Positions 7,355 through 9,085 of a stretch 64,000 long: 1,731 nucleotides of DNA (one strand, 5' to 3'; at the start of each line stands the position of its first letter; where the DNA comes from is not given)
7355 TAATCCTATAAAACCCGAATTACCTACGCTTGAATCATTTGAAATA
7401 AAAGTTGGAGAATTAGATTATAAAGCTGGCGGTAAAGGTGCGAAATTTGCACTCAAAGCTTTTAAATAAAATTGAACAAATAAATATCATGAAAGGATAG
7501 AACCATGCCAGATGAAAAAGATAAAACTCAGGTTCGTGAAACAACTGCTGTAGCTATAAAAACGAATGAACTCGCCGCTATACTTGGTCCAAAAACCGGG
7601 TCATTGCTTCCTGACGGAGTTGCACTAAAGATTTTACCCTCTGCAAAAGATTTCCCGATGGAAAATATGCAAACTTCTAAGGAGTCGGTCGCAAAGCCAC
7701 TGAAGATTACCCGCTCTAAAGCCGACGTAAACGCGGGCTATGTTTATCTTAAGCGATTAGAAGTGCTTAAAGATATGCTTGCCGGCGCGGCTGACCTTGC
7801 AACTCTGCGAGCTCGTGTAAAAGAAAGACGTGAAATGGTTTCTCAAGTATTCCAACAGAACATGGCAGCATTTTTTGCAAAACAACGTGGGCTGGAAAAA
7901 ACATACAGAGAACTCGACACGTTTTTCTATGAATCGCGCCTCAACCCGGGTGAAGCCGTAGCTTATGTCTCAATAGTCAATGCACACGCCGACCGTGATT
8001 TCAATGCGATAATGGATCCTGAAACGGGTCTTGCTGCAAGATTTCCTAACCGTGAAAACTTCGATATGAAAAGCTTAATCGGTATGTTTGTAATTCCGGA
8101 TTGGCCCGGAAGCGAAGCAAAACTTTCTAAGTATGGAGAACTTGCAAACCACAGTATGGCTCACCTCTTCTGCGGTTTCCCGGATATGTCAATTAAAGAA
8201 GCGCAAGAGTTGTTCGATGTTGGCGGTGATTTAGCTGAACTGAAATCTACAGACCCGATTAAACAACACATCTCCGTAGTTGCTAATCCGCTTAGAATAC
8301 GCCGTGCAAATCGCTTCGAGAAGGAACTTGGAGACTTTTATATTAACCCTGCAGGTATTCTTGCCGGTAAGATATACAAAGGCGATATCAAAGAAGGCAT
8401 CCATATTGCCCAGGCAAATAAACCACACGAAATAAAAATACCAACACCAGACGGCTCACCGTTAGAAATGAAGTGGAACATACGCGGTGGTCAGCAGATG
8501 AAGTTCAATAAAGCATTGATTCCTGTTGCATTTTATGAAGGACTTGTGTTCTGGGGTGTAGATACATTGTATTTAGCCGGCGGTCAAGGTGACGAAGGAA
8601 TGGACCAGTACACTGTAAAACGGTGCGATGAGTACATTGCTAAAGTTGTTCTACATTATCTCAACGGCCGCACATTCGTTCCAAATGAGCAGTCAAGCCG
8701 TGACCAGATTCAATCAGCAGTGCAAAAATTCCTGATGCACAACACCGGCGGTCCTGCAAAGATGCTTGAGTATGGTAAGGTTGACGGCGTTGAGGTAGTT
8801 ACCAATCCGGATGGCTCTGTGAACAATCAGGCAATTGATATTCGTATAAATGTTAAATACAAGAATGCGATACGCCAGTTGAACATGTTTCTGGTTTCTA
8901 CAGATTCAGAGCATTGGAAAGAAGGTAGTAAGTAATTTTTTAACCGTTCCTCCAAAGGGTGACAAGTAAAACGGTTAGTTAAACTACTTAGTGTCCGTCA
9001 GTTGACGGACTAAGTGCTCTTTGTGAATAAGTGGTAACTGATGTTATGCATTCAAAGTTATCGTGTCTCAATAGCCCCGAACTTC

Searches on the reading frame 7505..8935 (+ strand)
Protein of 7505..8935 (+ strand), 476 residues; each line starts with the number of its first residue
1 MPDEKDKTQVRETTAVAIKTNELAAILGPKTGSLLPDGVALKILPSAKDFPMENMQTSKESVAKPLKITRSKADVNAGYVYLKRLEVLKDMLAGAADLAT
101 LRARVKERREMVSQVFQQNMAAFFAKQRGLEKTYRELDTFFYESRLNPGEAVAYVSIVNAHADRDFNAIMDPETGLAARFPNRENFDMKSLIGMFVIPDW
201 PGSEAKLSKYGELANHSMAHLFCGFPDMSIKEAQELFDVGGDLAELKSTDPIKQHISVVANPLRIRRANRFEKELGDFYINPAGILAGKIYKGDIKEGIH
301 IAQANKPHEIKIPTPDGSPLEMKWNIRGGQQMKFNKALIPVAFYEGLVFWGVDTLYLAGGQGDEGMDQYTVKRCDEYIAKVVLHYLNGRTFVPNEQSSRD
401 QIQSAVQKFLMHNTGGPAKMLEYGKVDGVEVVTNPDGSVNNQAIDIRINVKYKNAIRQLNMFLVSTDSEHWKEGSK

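Call 5: search_protein_families(library=pfam, proteins=[window:7505-8935:+], max_evalue=0.01)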
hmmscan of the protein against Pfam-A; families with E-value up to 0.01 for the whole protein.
window:7505-8935:+ (476 aa): 1 family
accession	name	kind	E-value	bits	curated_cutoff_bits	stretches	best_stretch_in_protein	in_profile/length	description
PF17541.7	TssC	-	4.9e-28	98.7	25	1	80-434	50-389/430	Type VI secretion system, TssC, VipB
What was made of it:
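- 7505..8935 (+): Large sheath subunit TssC (476 aa), the presumed substrate of the ATPase. Pfam PF17541 TssC, E = 4.9e-28 (call 5).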

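Call 6: search_protein_families(library=ncbifam, proteins=[window:7505-8935:+], max_evalue=0.001)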
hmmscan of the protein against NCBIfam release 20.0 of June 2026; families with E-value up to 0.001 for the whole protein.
window:7505-8935:+ (476 aa): 0 families

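Call 29: find_homologous_proteins(query=window:7505-8935:+, max_evalue=0.00001)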
Query window:7505-8935:+ (476 aa): 47 proteins with E <= 0.00001 among 8000 candidates.
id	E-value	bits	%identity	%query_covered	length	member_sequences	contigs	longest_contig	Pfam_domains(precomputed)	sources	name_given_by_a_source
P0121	0.0e+0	1057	98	100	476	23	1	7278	PF17541.8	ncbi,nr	ncbi:MAG: hypothetical protein QME58_13665 [Bacteroidota bacterium]|nr:hypothetical protein [Bactero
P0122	2.9e-276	935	85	100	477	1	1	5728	PF17541.8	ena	-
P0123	2.4e-274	928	84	100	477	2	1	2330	PF17541.8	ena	-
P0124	9.5e-265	897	81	100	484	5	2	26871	PF17541.8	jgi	jgi:hypothetical protein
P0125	3.3e-264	895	81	100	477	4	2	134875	PF17541.8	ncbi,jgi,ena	-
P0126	7.1e-262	887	80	100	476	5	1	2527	PF17541.8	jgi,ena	-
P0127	1.1e-261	886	80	100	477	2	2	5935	PF17541.8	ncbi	-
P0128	4.8e-261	884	80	100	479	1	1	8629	PF17541.8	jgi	-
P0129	1.0e-259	880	81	100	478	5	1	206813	PF17541.8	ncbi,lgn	-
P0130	4.3e-258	875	79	100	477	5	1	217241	PF17541.8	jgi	jgi:hypothetical protein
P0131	1.9e-256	869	77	100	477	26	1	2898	PF17541.8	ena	-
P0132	1.3e-254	863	79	100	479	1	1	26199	PF17541.8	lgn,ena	-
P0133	1.3e-253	860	79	99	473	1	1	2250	PF17541.8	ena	-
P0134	5.3e-251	851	78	100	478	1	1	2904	PF17541.8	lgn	-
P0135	2.9e-244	829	77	100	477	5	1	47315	PF17541.8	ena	-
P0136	2.9e-231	786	70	99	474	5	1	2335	PF17541.8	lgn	-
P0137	1.6e-230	784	70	99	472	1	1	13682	PF17541.8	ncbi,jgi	jgi:hypothetical protein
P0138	4.5e-229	779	71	99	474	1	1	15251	PF17541.8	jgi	jgi:hypothetical protein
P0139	9.2e-229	778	71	99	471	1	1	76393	PF17541.8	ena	-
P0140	6.0e-227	772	70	99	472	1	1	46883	PF17541.8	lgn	-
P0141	1.2e-226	771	70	99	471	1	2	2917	PF17541.8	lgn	-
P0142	5.5e-225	765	68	100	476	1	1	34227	PF17541.8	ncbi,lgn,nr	ncbi:MAG: hypothetical protein EPO24_03250 [Bacteroidetes bacterium]|nr:MAG: hypothetical protein EP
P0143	2.6e-224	763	70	100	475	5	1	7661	PF17541.8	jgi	jgi:hypothetical protein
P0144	2.4e-220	750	68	99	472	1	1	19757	PF17541.8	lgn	-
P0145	3.4e-220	750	68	100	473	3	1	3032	PF17541.8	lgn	-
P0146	7.5e-220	749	68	100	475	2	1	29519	PF17541.8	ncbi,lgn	-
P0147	5.6e-217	739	69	100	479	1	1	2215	PF17541.8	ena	-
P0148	2.3e-213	727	68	100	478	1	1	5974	PF17541.8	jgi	-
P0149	4.9e-212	723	66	99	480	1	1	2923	PF17541.8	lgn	-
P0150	1.4e-211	721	67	98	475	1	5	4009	PF17541.8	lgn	-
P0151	2.4e-209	714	67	98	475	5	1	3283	PF17541.8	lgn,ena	-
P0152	9.3e-209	712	66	99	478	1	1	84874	PF17541.8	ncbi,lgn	-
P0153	3.7e-204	697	64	99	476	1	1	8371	PF17541.8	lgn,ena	-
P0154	3.1e-202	690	63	100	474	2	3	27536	PF17541.8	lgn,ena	-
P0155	2.5e-201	687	65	100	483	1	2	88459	PF17541.8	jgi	jgi:hypothetical protein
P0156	2.6e-198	678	62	99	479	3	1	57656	PF17541.8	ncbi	-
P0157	6.3e-198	676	60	100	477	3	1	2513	PF17541.8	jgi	-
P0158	3.5e-196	671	61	99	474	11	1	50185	PF17541.8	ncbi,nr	ncbi:MAG TPA: hypothetical protein PLW09_04450 [Candidatus Kapabacteria bacterium]|nr:hypothetical p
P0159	9.2e-195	666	59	100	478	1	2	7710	PF17541.8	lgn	-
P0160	2.8e-191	654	60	98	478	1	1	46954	PF17541.8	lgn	-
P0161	2.4e-190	651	59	97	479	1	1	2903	PF17541.8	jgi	jgi:hypothetical protein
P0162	9.0e-189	646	61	100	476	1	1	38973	PF17541.8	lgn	-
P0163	6.2e-187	640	60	100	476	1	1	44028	PF17541.8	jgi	jgi:hypothetical protein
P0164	8.4e-179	613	84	64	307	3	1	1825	PF17541.8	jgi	jgi:hypothetical protein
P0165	1.3e-134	468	49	97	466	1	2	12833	PF17541.8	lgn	-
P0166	7.0e-124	432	46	98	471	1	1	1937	PF17541.8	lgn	-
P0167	5.0e-114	400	44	97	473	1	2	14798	PF17541.8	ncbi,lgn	-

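Call 31: find_homologous_proteins(query=A1, max_evalue=0.001)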
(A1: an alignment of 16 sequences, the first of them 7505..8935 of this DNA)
Query A1 (16 sequences) (476 aa, profile of the alignment): 49 proteins with E <= 0.001 among 8000 candidates.
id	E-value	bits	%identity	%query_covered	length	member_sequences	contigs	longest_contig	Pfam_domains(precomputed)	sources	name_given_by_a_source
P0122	1.4e-252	857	85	100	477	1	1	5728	PF17541.8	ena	-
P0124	1.9e-252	856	81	100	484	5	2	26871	PF17541.8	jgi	jgi:hypothetical protein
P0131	2.9e-252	855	77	100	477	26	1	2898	PF17541.8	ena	-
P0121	3.9e-252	855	98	100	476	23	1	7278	PF17541.8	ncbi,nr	ncbi:MAG: hypothetical protein QME58_13665 [Bacteroidota bacterium]|nr:hypothetical protein [Bactero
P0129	7.0e-250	848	81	100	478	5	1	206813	PF17541.8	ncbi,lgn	-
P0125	1.7e-249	846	81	100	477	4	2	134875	PF17541.8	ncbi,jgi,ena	-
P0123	6.3e-249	844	84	100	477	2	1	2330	PF17541.8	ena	-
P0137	1.3e-248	843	70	99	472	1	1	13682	PF17541.8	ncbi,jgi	jgi:hypothetical protein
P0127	2.8e-248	842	80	100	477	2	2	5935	PF17541.8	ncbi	-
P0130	4.0e-248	842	79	100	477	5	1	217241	PF17541.8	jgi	jgi:hypothetical protein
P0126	4.2e-247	838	80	100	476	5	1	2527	PF17541.8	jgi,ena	-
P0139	1.9e-246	836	71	99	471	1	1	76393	PF17541.8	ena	-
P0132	2.2e-246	836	79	100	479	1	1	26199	PF17541.8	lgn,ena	-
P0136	3.3e-246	835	70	99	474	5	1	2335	PF17541.8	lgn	-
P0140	2.1e-245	833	70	99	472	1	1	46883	PF17541.8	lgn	-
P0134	3.2e-245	832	78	100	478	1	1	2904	PF17541.8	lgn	-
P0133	9.0e-245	831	79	99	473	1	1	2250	PF17541.8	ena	-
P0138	2.5e-244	829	71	99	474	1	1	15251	PF17541.8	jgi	jgi:hypothetical protein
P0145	1.3e-243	827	68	100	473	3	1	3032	PF17541.8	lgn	-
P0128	1.4e-242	824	80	100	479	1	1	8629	PF17541.8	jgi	-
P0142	1.3e-241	820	68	100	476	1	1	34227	PF17541.8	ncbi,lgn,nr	ncbi:MAG: hypothetical protein EPO24_03250 [Bacteroidetes bacterium]|nr:MAG: hypothetical protein EP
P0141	1.9e-240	817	70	99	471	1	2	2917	PF17541.8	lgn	-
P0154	9.4e-240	814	63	100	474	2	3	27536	PF17541.8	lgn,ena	-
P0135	9.6e-240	814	77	100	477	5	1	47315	PF17541.8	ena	-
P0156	1.4e-238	810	62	99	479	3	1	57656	PF17541.8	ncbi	-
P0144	6.7e-238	808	68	99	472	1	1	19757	PF17541.8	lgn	-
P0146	6.9e-238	808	68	100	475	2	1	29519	PF17541.8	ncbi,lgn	-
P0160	3.2e-235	799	60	98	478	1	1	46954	PF17541.8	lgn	-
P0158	3.4e-234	796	61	99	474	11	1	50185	PF17541.8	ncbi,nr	ncbi:MAG TPA: hypothetical protein PLW09_04450 [Candidatus Kapabacteria bacterium]|nr:hypothetical p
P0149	1.7e-233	794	66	99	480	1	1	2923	PF17541.8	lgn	-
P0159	2.0e-233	793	59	100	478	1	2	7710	PF17541.8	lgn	-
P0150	3.0e-233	793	67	98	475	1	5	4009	PF17541.8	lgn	-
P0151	2.3e-232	790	67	98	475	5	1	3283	PF17541.8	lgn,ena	-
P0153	3.6e-231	786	64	99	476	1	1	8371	PF17541.8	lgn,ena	-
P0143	4.1e-230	782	70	100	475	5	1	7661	PF17541.8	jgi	jgi:hypothetical protein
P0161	5.4e-229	779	59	97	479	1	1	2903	PF17541.8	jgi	jgi:hypothetical protein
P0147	5.4e-227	772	69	100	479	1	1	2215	PF17541.8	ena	-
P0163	6.6e-227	772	60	100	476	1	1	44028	PF17541.8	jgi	jgi:hypothetical protein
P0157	3.5e-225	766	60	100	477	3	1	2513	PF17541.8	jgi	-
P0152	8.7e-224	762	66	99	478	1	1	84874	PF17541.8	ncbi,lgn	-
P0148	1.6e-221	754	68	100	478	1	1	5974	PF17541.8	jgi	-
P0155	7.6e-213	726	65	100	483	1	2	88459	PF17541.8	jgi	jgi:hypothetical protein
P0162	1.2e-207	708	61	100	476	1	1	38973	PF17541.8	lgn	-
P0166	4.2e-204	697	46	98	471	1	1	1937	PF17541.8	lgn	-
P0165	8.9e-201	686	49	97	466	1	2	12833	PF17541.8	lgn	-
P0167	2.9e-198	677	44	97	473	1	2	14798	PF17541.8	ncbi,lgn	-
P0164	9.5e-173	593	84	64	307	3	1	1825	PF17541.8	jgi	jgi:hypothetical protein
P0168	1.2e-169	583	37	96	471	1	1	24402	PF17541.8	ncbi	-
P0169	1.1e-147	511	97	54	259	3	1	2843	PF17541.8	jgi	jgi:hypothetical protein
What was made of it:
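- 7505..8935 (+): The family co-occurs with the ATPase family (calls 29, 31).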

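Call 43: search_protein_representatives(alignment_id=A2)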
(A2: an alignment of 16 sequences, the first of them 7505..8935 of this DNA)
Query: 16 sequences, 476 profile positions. Proteins with E-value up to 0.001 (for the whole library): 231; up to 1e-10: 126; up to 1e-30: 23. The best 150 are listed.
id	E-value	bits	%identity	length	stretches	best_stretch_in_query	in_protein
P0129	2.2e-250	847.6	-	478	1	1-475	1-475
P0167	9.3e-199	677.4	-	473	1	4-475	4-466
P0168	3.8e-170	583.0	-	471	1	2-471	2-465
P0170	1.7e-82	294.0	-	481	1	43-455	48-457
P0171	1.0e-81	291.4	-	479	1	19-471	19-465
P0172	1.5e-77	277.7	-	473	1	11-467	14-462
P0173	1.1e-74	268.2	-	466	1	4-467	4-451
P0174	8.8e-66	238.9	-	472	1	36-454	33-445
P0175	7.5e-59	216.0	-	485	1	72-473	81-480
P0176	3.1e-58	214.0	-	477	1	38-463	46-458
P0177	3.9e-49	184.0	-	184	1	6-151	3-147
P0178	3.3e-48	180.9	-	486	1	1-465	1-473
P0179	3.6e-46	174.2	-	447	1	10-471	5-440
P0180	2.2e-45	171.6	-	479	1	79-470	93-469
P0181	5.9e-43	163.6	-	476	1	68-470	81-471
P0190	2.3e-30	122.1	-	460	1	74-436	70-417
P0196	3.6e-29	118.2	-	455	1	63-437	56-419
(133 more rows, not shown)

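Call 44: list_cluster_members(proteins=[P0170, P0171, P0172, P0173, P0174, P0175, P0176, P0181, P0190, P0196])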
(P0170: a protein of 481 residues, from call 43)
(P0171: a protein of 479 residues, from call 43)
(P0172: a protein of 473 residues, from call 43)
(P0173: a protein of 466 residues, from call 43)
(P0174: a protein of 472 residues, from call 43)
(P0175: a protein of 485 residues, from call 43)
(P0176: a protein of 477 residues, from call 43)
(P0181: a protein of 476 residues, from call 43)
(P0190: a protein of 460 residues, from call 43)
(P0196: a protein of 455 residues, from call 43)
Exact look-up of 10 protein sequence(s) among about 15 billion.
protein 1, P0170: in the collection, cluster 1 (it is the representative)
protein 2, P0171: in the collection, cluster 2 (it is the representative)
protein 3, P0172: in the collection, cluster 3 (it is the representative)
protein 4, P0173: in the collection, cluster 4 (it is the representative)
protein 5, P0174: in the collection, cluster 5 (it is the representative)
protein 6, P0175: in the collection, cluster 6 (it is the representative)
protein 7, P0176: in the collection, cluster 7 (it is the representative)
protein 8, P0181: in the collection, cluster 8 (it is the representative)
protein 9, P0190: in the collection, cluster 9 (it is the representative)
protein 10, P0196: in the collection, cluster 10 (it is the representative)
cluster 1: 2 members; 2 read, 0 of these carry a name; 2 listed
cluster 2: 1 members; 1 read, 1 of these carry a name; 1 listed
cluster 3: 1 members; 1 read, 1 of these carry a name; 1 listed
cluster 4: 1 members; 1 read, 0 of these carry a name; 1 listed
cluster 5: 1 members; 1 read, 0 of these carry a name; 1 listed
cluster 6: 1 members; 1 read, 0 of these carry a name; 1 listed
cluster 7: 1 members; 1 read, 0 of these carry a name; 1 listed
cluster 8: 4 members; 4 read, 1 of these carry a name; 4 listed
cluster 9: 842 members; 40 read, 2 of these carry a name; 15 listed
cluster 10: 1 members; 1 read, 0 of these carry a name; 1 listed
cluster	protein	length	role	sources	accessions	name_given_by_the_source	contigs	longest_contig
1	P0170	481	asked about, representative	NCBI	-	-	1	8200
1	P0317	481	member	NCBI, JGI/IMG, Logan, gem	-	-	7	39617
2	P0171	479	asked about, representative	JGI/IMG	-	hypothetical protein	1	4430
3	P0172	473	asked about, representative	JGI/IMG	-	Type VI secretion system, TssC, VipB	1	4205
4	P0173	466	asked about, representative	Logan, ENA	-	-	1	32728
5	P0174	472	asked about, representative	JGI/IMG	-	-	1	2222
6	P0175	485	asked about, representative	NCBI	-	-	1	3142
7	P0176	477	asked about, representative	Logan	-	-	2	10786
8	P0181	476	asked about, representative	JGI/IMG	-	-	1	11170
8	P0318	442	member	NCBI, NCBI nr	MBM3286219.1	MAG: hypothetical protein FJY88_02550 [Candidatus Eisenbacteria bacterium] | hypothetical protein [Candidatus Eisenbacteria bacterium]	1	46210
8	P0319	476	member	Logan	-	-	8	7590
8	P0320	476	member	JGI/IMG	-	-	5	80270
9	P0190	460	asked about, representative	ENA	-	-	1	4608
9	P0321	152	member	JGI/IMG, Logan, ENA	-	hypothetical protein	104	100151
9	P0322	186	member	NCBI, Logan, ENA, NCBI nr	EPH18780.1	hypothetical protein HMPREF1475_00689 [Hoylesella oralis HGA0225]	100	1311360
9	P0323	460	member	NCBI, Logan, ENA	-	-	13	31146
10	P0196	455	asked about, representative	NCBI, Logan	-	-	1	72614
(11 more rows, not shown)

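Call 45: find_related_loci(query=P0323, collection=viral_contigs, flank=10000)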
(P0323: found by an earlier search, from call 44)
Query P0323 (460 aa) in viral_contigs; peptide patterns used: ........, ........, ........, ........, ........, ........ (x = any residue, [..] = any of these).
9 stretches matched a pattern; 2 encode a relative of the query (tblastn E <= 1e-3); 2 distinct loci.
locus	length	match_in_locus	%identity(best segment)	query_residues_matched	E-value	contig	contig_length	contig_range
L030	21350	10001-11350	77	8-457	0e+0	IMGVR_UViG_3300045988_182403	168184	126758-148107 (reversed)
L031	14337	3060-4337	61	33-460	4e-180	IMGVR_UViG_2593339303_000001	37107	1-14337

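Call 49: search_protein_families(library=ncbifam, proteins=[L030:4689-7130:-, L031:1-2481:+], max_evalue=1e-30)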
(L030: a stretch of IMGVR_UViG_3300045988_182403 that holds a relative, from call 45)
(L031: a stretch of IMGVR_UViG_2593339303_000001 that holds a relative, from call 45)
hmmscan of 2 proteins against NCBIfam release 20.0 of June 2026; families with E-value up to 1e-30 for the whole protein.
L030:4689-7130:- (813 aa): 7 families
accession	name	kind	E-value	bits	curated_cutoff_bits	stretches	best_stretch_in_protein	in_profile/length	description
TIGR03346.1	chaperone_ClpB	equivalog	2.7e-165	552.1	1232.1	2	483-809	525-851/853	ATP-dependent chaperone ClpB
TIGR02639.1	ClpA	equivalog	1.6e-135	453.1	993.15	2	483-802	417-733/734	ATP-dependent Clp protease ATP-binding subunit ClpA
TIGR03345.1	VI_ClpV1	equivalog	1.8e-133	446.6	884.95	2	457-792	500-839/852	type VI secretion system ATPase TssH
NF008118.0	PRK10865.1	equivalog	1.9e-131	439.6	1417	1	484-809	529-854/857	ATP-dependent chaperone ClpB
NF033607.0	disagg_AAA_ClpG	exception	7.8e-113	378.2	1900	1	176-800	261-873/932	AAA family protein disaggregase ClpG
NF033606.1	heat_AAA_ClpK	exception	1.6e-111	373.8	1900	1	174-801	280-896/949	heat shock survival AAA family ATPase ClpK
NF008263.0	PRK11034.1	equivalog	5.1e-102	342.1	1350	1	483-806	418-738/758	ATP-dependent Clp protease ATP-binding subunit ClpA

L031:1-2481:+ (826 aa): 7 families
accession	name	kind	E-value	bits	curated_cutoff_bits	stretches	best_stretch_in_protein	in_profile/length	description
TIGR03346.1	chaperone_ClpB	equivalog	1.5e-194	648.8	1232.1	2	493-821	522-851/853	ATP-dependent chaperone ClpB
TIGR02639.1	ClpA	equivalog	7.5e-170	566.6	993.15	2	488-814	409-733/734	ATP-dependent Clp protease ATP-binding subunit ClpA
NF008118.0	PRK10865.1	equivalog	1.1e-161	539.7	1417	2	481-819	513-852/857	ATP-dependent chaperone ClpB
TIGR03345.1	VI_ClpV1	equivalog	5.9e-160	534.3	884.95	2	461-813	492-848/852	type VI secretion system ATPase TssH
NF033606.1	heat_AAA_ClpK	exception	3.6e-141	471.9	1900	1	85-819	186-902/949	heat shock survival AAA family ATPase ClpK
NF033607.0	disagg_AAA_ClpG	exception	1.1e-138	463.7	1900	1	12-812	93-873/932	AAA family protein disaggregase ClpG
NF008263.0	PRK11034.1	equivalog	7e-123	411.1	1350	2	494-821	416-741/758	ATP-dependent Clp protease ATP-binding subunit ClpA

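Call 50: search_protein_families(library=pfam, proteins=[L030:4689-7130:-, L031:1-2481:+, L030:7127-8899:-, L030:9494-9970:+, L031:2533-2985:+, L030:8916-9335:-], max_evalue=0.0001)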
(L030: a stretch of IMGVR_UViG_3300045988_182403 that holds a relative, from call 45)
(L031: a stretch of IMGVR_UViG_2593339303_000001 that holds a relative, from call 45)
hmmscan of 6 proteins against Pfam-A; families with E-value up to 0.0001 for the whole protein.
L030:4689-7130:- (813 aa): 20 families
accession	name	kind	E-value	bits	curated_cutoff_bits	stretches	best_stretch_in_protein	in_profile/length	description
PF07724.20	AAA_2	-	4.3e-56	189.9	27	1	551-713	1-165/166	AAA domain (Cdc48 subfamily)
PF10431.15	ClpB_D2-small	-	3.9e-19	68.9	21.9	1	721-801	2-81/81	C-terminal, D2-small domain, of ClpB protein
PF17871.7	AAA_lid_9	-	5.6e-17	62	22.8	1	349-429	13-93/104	AAA lid domain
PF00004.35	AAA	-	4.5e-14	53.4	21.2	1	558-674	3-109/131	ATPase family associated with various cellular activities (AAA)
PF07728.20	AAA_5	-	1.4e-12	48.2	22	1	556-677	2-125/139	AAA domain (dynein-related subfamily)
PF13191.12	AAA_16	-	5e-12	47.1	32.6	1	178-224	2-51/167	AAA ATPase domain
PF20703.3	nSTAND1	-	2.5e-09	37.7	27.1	1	179-329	17-178/379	Novel STAND NTPase 1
PF13401.12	AAA_22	-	1.7e-08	35.2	27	0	197-315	5-127/130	AAA domain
PF01637.24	ATPase_2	-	2.7e-08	34.3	33.2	1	180-256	3-78/225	ATPase domain predominantly from Archaea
PF05621.17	TniB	-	1.6e-07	31.4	22.4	1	185-335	23-186/189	Bacterial TniB protein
PF20720.3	nSTAND3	-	4.2e-07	30.2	27.2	0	186-323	8-123/155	Novel STAND NTPase 3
PF00158.32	Sigma54_activat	-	4.4e-07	30.2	20.2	0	557-666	26-133/168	Sigma-54 interaction domain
PF00308.24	Bac_DnaA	-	1.3e-06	29.2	23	0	199-321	36-146/162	Bacterial DnaA ATPAse domain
PF05729.18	NACHT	-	2.6e-06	27.8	26.7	0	200-340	3-155/167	NACHT domain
PF12775.13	AAA_7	-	1e-05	25.6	25.8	0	194-223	30-59/181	P-loop containing dynein motor region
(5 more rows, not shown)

L031:1-2481:+ (826 aa): 26 families (the best 25 are shown)
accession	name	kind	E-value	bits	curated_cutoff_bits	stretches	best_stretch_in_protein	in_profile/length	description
PF07724.20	AAA_2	-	8e-57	192.3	27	1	565-727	2-166/166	AAA domain (Cdc48 subfamily)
PF10431.15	ClpB_D2-small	-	1.5e-22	79.8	21.9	1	734-813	2-81/81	C-terminal, D2-small domain, of ClpB protein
PF17871.7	AAA_lid_9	-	2.3e-21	76.1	22.8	1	347-441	2-96/104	AAA lid domain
PF00004.35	AAA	-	2.5e-20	73.7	21.2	2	209-338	1-124/131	ATPase family associated with various cellular activities (AAA)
PF07728.20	AAA_5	-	1.9e-17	64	22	1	569-690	2-125/139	AAA domain (dynein-related subfamily)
PF13191.12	AAA_16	-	1e-15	59.1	32.6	1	187-234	2-52/167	AAA ATPase domain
PF13401.12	AAA_22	-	9.7e-12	45.8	27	1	205-314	4-118/130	AAA domain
PF05621.17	TniB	-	4.3e-11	43.1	22.4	1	195-343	24-185/189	Bacterial TniB protein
PF01637.24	ATPase_2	-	1.6e-10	41.7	33.2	1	190-361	4-198/225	ATPase domain predominantly from Archaea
PF00158.32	Sigma54_activat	-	3.6e-09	37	20.2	1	569-681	25-135/168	Sigma-54 interaction domain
PF13173.12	AAA_14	-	1.5e-08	35.1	27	0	207-341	3-119/129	AAA domain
PF20703.3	nSTAND1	-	3.1e-07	30.8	27.1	1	188-378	17-216/379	Novel STAND NTPase 1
PF13238.12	AAA_18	-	7.1e-07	30.2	29.4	0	209-285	1-69/128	AAA domain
PF00437.27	T2SSE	-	3.3e-06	26.4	24.9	0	565-601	141-178/370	Type II/IV secretion system protein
PF05729.18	NACHT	-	3.7e-06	27.3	26.7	0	209-349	3-158/167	NACHT domain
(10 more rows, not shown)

L030:7127-8899:- (590 aa): 1 family
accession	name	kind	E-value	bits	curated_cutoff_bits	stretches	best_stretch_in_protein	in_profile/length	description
PF05947.17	T6SS_TssF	-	4.3e-06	26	25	0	22-89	35-101/608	Type VI secretion system, TssF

L030:9494-9970:+ (158 aa): 0 families

L031:2533-2985:+ (150 aa): 1 family
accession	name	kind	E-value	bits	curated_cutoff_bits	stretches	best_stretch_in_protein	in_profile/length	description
PF05591.17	T6SS_VipA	-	6.9e-05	23.1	24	1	50-138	58-153/155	Type VI secretion system, VipA, VC_A0107 or Hcp2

L030:8916-9335:- (139 aa): 1 family
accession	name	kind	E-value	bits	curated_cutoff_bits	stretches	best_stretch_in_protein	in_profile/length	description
PF04965.19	GPW_gp25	-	1.4e-10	41.3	27.2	1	23-117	3-89/96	Baseplate wedge protein gp25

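Call 58: find_related_loci(query=A5, collection=metagenome_contigs, flank=10000)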
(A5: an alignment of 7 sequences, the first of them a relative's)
Query A5 (481 aa) in metagenome_contigs; peptide patterns used: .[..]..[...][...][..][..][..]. (x = any residue, [..] = any of these).
117 stretches matched a pattern; 1 encode a relative of the query (tblastn E <= 1e-3); 1 distinct loci.
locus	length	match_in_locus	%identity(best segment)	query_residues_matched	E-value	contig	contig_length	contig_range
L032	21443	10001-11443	100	1-481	0e+0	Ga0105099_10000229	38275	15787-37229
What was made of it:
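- Tried and rejected: With seven sequences it returned a single locus, L032 (call 58).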

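Call 61: search_protein_families(library=pfam, proteins=[L032:5035-7347:+, L032:7379-9391:+, L032:3645-5045:+, L032:9414-9998:+, L032:11492-11977:+, L032:12008-12457:+, L032:12469-14112:+, L032:14169-15689:+, L032:2165-3415:+], max_evalue=0.001)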
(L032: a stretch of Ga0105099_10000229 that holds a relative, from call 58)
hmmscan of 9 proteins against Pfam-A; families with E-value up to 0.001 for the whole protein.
L032:5035-7347:+ (770 aa): 2 families
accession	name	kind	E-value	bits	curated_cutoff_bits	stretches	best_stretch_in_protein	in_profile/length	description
PF19993.5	DO-GTPase2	-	2.3e-06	27.9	27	1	326-503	5-179/226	Double-GTPase 2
PF19975.5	DO-GTPase1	-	0.00075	19.3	27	0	325-442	1-118/271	Double-GTPase 1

L032:7379-9391:+ (670 aa): 0 families

L032:3645-5045:+ (466 aa): 1 family
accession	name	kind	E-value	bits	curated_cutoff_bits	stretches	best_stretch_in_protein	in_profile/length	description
PF05936.17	T6SS_VasE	-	4.4e-09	36.1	23.4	1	158-268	149-255/429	Bacterial Type VI secretion, VC_A0110, EvfL, ImpJ, VasE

L032:9414-9998:+ (194 aa): 0 families

L032:11492-11977:+ (161 aa): 0 families

L032:12008-12457:+ (149 aa): 0 families

L032:12469-14112:+ (547 aa): 3 families
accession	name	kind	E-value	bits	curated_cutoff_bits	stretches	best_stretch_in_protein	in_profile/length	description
PF05954.17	Phage_GPD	-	1.2e-20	74.3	30.1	1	56-319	24-302/305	Phage tail baseplate hub (GPD)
PF04717.18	Phage_base_V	-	4.2e-20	72.3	23.8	1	352-423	2-75/75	Type VI secretion system/phage-baseplate injector OB domain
PF20093.5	DUF6484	-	9.3e-05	23.5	27.6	1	365-421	11-60/61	Domain of unknown function (DUF6484)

L032:14169-15689:+ (506 aa): 0 families

L032:2165-3415:+ (416 aa): 0 families
